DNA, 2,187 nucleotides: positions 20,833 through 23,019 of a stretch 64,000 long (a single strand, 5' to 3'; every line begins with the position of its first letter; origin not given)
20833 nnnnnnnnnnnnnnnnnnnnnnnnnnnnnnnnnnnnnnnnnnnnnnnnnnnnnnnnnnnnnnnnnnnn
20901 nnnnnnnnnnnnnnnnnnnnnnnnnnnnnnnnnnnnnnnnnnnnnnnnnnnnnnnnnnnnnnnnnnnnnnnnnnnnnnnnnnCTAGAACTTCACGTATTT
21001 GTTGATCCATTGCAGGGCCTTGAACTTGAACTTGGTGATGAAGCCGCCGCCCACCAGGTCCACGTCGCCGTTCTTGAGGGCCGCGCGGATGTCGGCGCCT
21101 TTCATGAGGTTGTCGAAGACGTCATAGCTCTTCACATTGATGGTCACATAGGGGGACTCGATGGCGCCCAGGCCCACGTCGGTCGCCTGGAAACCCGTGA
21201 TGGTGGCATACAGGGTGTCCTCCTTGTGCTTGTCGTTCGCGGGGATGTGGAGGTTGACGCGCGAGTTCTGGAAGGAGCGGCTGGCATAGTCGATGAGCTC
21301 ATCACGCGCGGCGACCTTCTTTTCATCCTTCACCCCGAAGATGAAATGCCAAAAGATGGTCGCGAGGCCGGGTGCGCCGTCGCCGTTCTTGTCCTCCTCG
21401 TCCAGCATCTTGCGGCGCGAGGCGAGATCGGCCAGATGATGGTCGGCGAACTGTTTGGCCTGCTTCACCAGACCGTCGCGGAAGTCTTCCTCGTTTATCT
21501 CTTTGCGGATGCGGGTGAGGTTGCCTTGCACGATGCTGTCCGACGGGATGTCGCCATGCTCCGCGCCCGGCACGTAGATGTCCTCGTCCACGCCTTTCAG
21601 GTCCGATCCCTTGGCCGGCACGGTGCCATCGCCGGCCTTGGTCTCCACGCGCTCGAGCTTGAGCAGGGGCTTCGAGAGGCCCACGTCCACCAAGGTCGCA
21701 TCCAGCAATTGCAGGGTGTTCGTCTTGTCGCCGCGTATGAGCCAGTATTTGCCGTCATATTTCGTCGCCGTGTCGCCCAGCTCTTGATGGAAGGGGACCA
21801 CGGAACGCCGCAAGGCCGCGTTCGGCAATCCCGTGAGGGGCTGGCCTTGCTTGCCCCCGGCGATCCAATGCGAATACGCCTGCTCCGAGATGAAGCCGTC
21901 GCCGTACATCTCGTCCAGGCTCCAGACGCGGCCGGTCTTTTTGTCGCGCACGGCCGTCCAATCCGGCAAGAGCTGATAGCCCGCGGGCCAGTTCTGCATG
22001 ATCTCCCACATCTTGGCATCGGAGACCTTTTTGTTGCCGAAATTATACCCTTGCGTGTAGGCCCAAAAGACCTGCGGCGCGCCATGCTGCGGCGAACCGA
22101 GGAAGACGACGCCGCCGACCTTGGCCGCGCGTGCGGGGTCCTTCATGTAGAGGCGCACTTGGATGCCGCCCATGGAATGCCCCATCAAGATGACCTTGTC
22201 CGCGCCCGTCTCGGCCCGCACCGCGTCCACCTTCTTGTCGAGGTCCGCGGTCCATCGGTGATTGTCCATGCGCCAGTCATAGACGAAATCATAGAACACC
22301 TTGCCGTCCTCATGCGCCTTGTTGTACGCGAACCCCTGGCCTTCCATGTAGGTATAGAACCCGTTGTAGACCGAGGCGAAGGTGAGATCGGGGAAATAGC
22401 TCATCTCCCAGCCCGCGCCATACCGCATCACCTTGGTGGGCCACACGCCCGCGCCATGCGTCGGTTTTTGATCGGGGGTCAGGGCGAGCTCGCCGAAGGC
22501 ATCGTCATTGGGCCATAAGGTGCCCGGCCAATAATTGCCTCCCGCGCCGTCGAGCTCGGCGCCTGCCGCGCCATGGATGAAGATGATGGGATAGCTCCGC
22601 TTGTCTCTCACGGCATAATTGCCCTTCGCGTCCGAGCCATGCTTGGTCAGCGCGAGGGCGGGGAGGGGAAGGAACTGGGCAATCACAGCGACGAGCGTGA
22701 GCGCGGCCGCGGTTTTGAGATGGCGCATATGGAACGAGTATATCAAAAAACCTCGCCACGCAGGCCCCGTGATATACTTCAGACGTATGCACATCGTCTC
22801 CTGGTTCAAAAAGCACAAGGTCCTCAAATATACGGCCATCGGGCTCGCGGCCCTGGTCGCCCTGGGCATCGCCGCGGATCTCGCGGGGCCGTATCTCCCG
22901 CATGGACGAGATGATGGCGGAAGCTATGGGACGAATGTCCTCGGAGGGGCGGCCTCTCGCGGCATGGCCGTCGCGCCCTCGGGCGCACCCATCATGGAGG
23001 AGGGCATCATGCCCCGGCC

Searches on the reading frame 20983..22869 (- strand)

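Call 77: search_protein_families(library=pfam, proteins=[window:20983-22869:-], max_evalue=0.00001)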
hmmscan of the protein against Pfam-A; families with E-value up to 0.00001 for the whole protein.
window:20983-22869:- (628 aa): 4 families
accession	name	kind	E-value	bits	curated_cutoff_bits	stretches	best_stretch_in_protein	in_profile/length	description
PF02450.21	LCAT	-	4.8e-13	49.5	21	1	194-307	89-208/392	Lecithin:cholesterol acyltransferase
PF00561.26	Abhydrolase_1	-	6.4e-08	33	25.8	1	204-266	48-119/245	alpha/beta hydrolase fold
PF07819.20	PGAP1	-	6.7e-07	29.7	24.3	1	220-269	87-137/233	PGAP1-like alpha/beta domain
PF12146.15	Hydrolase_4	-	7.4e-07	29.1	27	1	204-260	56-110/239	Serine aminopeptidase, S33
